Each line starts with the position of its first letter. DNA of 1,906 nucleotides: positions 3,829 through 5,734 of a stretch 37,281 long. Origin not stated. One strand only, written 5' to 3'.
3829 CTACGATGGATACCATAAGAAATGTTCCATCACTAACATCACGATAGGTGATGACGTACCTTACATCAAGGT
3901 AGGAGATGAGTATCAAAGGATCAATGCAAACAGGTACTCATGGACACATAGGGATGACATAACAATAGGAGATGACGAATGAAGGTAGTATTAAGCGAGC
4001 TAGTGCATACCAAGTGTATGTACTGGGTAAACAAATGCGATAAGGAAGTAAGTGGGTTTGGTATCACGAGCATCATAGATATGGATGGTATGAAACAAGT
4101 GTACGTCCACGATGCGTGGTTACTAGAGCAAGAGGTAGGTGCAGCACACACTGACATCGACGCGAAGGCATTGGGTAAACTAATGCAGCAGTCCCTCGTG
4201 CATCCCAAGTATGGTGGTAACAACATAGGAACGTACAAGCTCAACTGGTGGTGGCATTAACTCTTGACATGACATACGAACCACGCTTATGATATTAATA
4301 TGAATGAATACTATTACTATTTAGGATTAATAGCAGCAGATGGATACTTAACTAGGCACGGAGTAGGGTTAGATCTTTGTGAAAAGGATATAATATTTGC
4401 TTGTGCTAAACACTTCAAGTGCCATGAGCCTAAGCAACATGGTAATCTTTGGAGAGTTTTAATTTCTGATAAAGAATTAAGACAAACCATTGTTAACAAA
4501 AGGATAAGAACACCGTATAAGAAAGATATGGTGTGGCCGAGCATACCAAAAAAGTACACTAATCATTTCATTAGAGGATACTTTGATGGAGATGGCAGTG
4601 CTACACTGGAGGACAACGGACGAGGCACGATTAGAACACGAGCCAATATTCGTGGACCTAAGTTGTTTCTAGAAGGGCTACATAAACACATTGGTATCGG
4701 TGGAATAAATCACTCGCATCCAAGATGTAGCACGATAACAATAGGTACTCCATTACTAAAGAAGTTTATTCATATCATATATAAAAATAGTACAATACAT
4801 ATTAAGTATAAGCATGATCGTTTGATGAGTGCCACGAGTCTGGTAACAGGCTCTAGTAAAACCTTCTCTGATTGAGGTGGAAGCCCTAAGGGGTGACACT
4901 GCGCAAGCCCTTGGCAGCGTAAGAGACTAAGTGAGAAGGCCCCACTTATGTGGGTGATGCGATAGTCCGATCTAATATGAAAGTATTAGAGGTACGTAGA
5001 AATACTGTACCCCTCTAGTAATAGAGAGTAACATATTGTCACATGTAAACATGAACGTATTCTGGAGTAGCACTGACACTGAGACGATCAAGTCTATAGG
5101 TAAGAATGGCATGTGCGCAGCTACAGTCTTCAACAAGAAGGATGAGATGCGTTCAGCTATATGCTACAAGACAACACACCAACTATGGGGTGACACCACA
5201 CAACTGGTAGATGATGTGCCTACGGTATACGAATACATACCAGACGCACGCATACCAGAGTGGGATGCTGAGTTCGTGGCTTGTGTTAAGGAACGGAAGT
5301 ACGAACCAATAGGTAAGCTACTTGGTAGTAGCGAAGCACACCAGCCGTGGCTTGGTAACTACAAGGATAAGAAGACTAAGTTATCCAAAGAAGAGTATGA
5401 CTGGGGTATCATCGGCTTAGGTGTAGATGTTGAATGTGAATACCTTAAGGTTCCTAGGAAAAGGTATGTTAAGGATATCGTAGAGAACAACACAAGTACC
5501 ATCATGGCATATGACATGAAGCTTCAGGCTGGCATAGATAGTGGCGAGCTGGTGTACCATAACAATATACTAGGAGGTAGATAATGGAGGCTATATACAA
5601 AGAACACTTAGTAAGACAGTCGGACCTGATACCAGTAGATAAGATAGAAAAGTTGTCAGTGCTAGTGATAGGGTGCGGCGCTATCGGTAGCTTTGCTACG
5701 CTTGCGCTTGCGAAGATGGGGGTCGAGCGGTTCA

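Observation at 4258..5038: Group I-like intron with a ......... endonuclease inserted inside the catalytic HxH of the JAB peptidase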

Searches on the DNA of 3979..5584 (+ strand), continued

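Call 59: search_with_rna_model(model_id=R1, sources=[L001, L002, L003, L004, L005, L006, L007, L008, L009, L010, L011, L012, L013, L014, L015, L016, L017, L018, L019, L020, L021, L022, L023, L024, L025, L026, L027, L028, L029, L030, L031, L032, L033, L034, L035, L036, L037, L038, L039, L040, L041, L042, L043, L044, L045, L046, L047, L048, L049, L050, L051, L052, L053, L054, L055, L056, L057, L058, L059, L060, L061, L062, L063, L064, L065, L066, L067, L068, L069, L070, L071, L072, L073, L074, L075, L076, L077, L078, L079, L080, L081, L082, L083, window], max_evalue=0.001, make_alignment=true)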
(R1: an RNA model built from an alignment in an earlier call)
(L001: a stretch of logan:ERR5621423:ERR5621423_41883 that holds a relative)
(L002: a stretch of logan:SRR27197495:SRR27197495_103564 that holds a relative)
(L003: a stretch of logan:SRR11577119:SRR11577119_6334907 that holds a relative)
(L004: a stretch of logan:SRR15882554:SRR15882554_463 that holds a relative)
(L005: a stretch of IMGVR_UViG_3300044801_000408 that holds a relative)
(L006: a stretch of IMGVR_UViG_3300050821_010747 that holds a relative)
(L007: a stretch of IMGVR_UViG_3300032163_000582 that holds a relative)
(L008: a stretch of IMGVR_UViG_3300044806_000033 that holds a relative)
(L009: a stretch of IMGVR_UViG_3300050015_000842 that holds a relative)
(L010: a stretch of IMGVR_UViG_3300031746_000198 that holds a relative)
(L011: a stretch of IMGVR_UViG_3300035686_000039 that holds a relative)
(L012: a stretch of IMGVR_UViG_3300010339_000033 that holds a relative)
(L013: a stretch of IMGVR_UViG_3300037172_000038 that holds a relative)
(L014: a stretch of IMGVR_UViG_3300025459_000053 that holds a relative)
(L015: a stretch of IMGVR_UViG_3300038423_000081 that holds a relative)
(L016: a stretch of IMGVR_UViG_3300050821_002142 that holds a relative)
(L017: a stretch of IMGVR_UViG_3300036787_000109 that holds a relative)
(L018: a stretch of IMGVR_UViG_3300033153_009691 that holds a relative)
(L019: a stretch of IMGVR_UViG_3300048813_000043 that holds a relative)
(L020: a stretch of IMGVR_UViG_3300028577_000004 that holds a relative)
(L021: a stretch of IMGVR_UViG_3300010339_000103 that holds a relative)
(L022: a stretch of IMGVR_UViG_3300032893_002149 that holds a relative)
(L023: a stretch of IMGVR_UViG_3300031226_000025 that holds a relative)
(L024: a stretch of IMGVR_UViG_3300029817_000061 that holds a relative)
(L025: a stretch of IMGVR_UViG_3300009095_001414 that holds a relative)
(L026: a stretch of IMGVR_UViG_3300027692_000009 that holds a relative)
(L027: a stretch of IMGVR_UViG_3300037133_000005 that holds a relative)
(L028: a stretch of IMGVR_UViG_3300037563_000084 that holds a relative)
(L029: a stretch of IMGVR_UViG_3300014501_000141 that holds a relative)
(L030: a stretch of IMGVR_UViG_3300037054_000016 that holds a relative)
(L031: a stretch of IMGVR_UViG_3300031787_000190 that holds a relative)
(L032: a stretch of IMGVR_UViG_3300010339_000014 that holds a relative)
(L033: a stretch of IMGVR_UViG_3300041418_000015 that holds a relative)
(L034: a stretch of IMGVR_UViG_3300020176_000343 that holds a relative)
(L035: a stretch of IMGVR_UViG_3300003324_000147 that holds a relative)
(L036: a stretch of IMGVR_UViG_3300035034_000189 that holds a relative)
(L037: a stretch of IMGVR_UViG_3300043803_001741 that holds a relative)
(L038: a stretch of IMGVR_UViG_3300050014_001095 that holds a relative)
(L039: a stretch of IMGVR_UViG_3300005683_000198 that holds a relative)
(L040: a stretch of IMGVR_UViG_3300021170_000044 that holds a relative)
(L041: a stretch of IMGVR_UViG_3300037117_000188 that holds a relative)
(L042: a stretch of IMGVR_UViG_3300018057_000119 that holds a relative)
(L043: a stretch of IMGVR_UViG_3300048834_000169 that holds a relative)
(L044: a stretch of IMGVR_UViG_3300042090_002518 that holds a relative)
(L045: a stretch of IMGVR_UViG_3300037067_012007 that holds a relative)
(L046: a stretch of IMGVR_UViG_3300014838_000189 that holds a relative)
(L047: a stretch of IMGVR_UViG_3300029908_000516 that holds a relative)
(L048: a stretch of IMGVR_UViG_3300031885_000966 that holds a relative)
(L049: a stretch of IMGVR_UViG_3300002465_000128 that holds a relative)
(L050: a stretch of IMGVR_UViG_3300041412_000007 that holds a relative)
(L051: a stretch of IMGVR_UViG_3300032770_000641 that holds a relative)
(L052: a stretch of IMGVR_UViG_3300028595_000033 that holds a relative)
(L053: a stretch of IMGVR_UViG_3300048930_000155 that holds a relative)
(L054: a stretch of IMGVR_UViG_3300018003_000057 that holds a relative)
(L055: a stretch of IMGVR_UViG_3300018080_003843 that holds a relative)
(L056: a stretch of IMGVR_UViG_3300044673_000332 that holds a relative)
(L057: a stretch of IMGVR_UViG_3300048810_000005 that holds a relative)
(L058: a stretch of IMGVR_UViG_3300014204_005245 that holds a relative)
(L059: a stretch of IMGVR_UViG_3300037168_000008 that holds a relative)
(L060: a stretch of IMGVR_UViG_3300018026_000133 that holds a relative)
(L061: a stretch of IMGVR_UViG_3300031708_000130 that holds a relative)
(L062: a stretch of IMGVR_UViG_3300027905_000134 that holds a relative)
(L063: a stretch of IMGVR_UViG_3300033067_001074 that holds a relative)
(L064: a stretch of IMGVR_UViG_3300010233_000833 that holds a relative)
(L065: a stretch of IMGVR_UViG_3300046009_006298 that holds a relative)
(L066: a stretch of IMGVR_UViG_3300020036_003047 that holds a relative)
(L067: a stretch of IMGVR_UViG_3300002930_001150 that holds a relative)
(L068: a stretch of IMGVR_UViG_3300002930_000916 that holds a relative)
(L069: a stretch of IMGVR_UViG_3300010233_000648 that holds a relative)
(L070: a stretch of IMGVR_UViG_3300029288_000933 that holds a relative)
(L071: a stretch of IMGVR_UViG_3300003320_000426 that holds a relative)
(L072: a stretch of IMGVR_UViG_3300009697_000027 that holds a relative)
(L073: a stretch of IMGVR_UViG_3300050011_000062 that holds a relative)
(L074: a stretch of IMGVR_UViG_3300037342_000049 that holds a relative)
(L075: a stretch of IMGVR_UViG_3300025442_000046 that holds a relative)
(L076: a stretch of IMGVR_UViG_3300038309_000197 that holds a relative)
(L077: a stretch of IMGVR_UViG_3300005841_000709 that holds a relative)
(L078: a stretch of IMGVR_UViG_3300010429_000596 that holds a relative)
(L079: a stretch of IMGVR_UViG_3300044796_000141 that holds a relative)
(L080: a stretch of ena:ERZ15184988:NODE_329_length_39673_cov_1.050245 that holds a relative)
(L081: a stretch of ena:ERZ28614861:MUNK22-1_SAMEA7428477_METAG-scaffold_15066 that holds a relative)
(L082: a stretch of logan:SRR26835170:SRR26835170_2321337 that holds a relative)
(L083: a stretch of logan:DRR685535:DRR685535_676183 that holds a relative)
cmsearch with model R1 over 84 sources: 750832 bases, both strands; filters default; matches with E-value up to 0.001: 127.
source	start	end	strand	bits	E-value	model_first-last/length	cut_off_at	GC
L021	8171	8392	+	210.3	2.5e-62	1-221/221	no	0.46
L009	3688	3912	-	204.6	1.4e-60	1-221/221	no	0.47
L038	1990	2214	+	204.6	1.4e-60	1-221/221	no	0.47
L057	8429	8653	+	204.6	1.4e-60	1-221/221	no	0.47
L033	7663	7888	+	202.2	7.8e-60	1-221/221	no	0.46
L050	1149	1374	-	202.2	7.8e-60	1-221/221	no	0.46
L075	6859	7084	-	202.2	7.8e-60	1-221/221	no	0.46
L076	2598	2829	-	196.3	5.1e-58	1-221/221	no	0.44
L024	6556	6783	+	194.9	1.4e-57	1-221/221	no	0.47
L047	4265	4487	-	193.9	2.8e-57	1-221/221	no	0.41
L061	2078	2299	+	192.8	6.2e-57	1-221/221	no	0.41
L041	2668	2895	+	189.4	6.9e-56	1-221/221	no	0.45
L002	1266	1489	+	189.4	7e-56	1-221/221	no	0.42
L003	970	1193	+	189.4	7e-56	1-221/221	no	0.42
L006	3028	3251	+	187.6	2.4e-55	1-221/221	no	0.47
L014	4611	4831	+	185.7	9.2e-55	1-221/221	no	0.5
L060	2131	2351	-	185.7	9.2e-55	1-221/221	no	0.5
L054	4464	4683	-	185.6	1e-54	1-221/221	no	0.48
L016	3102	3326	+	185.5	1.1e-54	1-221/221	no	0.5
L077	370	603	-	183.9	3.4e-54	1-221/221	no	0.47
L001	3841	4065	+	183.1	6.1e-54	1-221/221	no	0.43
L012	9705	9949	+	182.6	8.3e-54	1-221/221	no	0.43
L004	2288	2511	+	182.5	9.1e-54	1-221/221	no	0.43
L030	2540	2762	+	182.5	9.3e-54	1-221/221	no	0.46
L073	759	981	+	182.5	9.3e-54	1-221/221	no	0.46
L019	4374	4598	-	181.5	1.9e-53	1-221/221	no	0.48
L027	3412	3636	+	181.5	1.9e-53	1-221/221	no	0.48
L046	2124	2348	+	181.5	1.9e-53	1-221/221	no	0.48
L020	10685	10904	-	179.7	6.8e-53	1-221/221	no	0.47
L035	1103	1327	+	179.5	7.4e-53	1-221/221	no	0.51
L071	3735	3959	-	179.5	7.4e-53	1-221/221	no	0.51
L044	1496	1720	-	178.6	1.4e-52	1-221/221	no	0.5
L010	8885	9111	-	177.6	3e-52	1-221/221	no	0.49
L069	1176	1403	+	177.3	3.6e-52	1-221/221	no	0.47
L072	2863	3079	+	176.1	8.6e-52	1-221/221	no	0.46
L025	10665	10898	-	176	9.4e-52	1-221/221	no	0.43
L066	294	518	+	175.8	1.1e-51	1-221/221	no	0.47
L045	4101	4330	-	175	1.9e-51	1-221/221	no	0.44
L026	4436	4662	-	173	7.8e-51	1-221/221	no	0.48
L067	8105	8337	+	171.2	2.8e-50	1-221/221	no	0.5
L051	1703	1924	-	169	1.3e-49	1-221/221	no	0.47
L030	9473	9694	+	168.9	1.4e-49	1-221/221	no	0.44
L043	4972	5197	-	165.8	1.3e-48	1-221/221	no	0.43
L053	5377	5602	+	165.8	1.3e-48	1-221/221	no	0.43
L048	6436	6681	-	164.7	2.8e-48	1-221/221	no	0.46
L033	2013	2233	+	164.4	3.5e-48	1-221/221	no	0.46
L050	6796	7016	-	164.4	3.5e-48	1-221/221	no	0.46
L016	2735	2969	+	164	4.5e-48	1-221/221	no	0.41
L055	4087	4317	-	163.6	6e-48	1-221/221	no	0.49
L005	6883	7105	+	163.1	8.8e-48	1-221/221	no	0.52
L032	8455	8677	+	161.9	2.1e-47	1-221/221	no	0.52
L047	5357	5578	-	160.3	6.4e-47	1-221/221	no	0.35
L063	4212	4445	+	159.5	1.1e-46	1-221/221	no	0.49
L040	782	1011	-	159.2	1.4e-46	11-221/221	5'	0.47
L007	8189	8423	-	158.5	2.2e-46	1-221/221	no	0.52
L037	7095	7318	-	157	6.7e-46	1-221/221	no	0.46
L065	9388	9611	+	157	6.7e-46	1-221/221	no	0.46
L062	5772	5995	+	156.5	9.6e-46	1-221/221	no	0.57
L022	12798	13020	-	153.8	6.4e-45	1-221/221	no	0.46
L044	2097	2319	-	150.9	5.1e-44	1-221/221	no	0.44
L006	3830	4056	+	141.7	3.4e-41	1-221/221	no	0.47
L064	6199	6397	+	139.6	1.4e-40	1-195/221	3'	0.49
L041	9666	9887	+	136.1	1.8e-39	1-221/221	no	0.47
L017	3786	4029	-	135.6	2.5e-39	1-221/221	no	0.42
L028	9010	9253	+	135.6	2.5e-39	1-221/221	no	0.42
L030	9720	9942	+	135.4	3e-39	1-221/221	no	0.38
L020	10001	10231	-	130.9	7.3e-38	1-221/221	no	0.47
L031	9879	10111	-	125.3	3.8e-36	1-221/221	no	0.42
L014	4883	5110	+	124.6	6.1e-36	1-221/221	no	0.45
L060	1852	2079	-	124.6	6.1e-36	1-221/221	no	0.45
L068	1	160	-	123.6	1.3e-35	1-149/221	3'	0.52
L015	1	148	-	122.6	2.6e-35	1-147/221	3'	0.53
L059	7700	7947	-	119.6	2.2e-34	1-221/221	no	0.45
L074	825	1072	-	119.6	2.2e-34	1-221/221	no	0.45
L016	1230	1461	+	119.1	3e-34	1-221/221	no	0.44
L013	1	202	-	111.1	9.2e-32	1-173/221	3'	0.43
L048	6096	6337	-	105.4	5e-30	1-221/221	no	0.45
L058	7466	7715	+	104.8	7.6e-30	1-221/221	no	0.37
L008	4238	4485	-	104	1.4e-29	1-221/221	no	0.54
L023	5105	5382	+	100.8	1.3e-28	1-221/221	no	0.53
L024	5629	5860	+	95.2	7e-27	1-221/221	no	0.44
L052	3316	3527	+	90.7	1.7e-25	1-221/221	no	0.41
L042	2345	2571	+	88.1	1.1e-24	1-221/221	no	0.46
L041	8338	8595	+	84.9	1.1e-23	1-221/221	no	0.48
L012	8775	9003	+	80.5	2.3e-22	1-221/221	no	0.39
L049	8741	8928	+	70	4e-19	1-221/221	no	0.36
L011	8679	8886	+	68.4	1.3e-18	1-221/221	no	0.5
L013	250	473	-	65.8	8e-18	1-221/221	no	0.42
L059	7995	8218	-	65.8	8e-18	1-221/221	no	0.42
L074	1120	1343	-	65.8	8e-18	1-221/221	no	0.42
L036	6682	6876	-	61.3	1.9e-16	1-221/221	no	0.41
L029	1276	1465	-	60.7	2.9e-16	1-221/221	no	0.54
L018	9123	9329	+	55.8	9.2e-15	1-221/221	no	0.38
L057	7300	7530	+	54.7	2e-14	1-221/221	no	0.43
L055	4447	4717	-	49.3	9.6e-13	1-221/221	no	0.38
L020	11054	11262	-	46.4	7.3e-12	1-221/221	no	0.35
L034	9419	9486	-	44.6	2.6e-11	121-191/221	no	0.49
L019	5179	5351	-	43.4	6.3e-11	1-221/221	no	0.45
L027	2659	2831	+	43.4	6.3e-11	1-221/221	no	0.45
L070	897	1081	+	43.2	7.2e-11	1-221/221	no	0.36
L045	2877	3062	-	39.6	9.1e-10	1-221/221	no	0.4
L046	1347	1537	+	39.1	1.3e-09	1-221/221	no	0.37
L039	12612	12833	+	38.7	1.8e-09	1-221/221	no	0.52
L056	9159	9347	+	37.5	4.2e-09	1-221/221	no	0.46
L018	8617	8909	+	37.3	4.8e-09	1-221/221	no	0.39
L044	2521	2703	-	37.1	5.5e-09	1-221/221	no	0.41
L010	8199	8405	-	36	1.2e-08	1-221/221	no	0.38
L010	7588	7789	-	36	1.2e-08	1-221/221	no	0.42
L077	1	164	-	35.6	1.6e-08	1-94/221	3'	0.38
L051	2157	2343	-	35.1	2.3e-08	1-221/221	no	0.37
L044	3057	3266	-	34.4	3.7e-08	1-221/221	no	0.35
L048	4779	4986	-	33.6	6.7e-08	1-221/221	no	0.45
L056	10302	10478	+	32.3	1.6e-07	1-221/221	no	0.39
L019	5798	5997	-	32.2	1.8e-07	1-221/221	no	0.37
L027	2013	2212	+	32.2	1.8e-07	1-221/221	no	0.37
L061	3060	3232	+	30.8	4.6e-07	1-221/221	no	0.36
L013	890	1067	-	27.6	4.7e-06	1-221/221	no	0.37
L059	8635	8812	-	27.6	4.7e-06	1-221/221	no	0.37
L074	1760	1937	-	27.6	4.7e-06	1-221/221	no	0.37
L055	5094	5165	-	24.8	3.4e-05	49-113/221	no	0.44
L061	2479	2696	+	22.7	0.00015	1-221/221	no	0.37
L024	6237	6423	+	22.2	0.00021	1-221/221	no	0.43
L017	4070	4271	-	22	0.00025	1-221/221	no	0.41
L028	8768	8969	+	22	0.00025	1-221/221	no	0.41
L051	2773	2941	-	21.7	0.00031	1-221/221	no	0.4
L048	5408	5620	-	20.8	0.00059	1-221/221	no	0.41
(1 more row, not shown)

Alignment A4: 127 matches aligned to the model, 544 columns, each read 5' to 3' on its own strand. Consensus structure (alignment columns), stored with it:
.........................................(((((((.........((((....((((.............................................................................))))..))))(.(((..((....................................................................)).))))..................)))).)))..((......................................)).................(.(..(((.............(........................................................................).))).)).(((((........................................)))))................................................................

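Call 67: search_rna_families(source=L085, start=2500, end=3950, threshold=evalue, max_evalue=1, show_alignments=1)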
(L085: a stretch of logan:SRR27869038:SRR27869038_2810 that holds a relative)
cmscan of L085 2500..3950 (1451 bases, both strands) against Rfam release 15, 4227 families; matches with E-value up to 1: 0.
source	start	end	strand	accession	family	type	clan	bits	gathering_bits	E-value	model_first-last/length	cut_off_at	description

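Call 68: search_with_rna_model(model_id=R1, sources=[L084, L085, L086], filters=off, max_evalue=0.01, show_alignments=2)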
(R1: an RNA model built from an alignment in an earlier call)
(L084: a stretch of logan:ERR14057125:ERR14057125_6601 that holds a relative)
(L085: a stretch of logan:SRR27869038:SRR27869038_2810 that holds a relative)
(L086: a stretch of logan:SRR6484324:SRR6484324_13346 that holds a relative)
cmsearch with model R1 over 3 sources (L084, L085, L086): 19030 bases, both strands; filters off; matches with E-value up to 0.01: 1.
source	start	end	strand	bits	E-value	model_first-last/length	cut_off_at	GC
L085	2678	2952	+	45.7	3.1e-13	30-221/221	no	0.47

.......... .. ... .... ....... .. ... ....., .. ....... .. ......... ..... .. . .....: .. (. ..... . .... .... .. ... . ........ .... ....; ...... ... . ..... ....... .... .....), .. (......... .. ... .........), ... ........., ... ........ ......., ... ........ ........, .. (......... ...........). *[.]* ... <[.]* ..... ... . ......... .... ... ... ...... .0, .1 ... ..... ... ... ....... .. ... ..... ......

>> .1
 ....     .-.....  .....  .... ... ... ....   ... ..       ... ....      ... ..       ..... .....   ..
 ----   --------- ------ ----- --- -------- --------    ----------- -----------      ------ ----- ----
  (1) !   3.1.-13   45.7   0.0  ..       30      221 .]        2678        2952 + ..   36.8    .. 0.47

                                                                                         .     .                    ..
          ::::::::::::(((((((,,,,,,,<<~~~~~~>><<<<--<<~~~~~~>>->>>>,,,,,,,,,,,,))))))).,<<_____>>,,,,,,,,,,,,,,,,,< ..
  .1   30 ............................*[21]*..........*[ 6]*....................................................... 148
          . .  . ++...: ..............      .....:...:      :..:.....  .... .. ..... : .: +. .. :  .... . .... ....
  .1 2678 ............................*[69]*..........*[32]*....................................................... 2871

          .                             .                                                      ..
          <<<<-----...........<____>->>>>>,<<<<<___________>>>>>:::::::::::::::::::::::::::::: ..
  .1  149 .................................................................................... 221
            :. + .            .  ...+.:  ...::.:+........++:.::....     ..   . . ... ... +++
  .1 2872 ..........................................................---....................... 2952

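Call 87: search_with_rna_model(model_id=R1, sources=[L167, L168, L169], filters=off, max_evalue=0.01)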
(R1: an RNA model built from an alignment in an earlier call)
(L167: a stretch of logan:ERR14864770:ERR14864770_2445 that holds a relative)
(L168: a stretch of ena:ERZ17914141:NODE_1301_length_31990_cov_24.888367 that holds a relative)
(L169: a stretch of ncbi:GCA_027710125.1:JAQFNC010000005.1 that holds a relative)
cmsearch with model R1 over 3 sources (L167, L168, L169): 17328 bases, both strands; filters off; matches with E-value up to 0.01: 7.
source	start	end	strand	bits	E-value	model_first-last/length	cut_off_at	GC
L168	2203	2445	+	143.9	1.6e-43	1-221/221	no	0.49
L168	4322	4580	+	86.5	7.6e-26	1-221/221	no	0.46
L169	2235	2516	+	64.9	3.4e-19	30-221/221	no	0.46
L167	2174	2456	+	33.4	1.7e-09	1-221/221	no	0.43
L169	4283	4349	+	12.4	0.0052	1-221/221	no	0.27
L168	3200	3268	+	12.3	0.0055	1-221/221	no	0.23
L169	3253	3350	+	11.6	0.0089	1-221/221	no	0.28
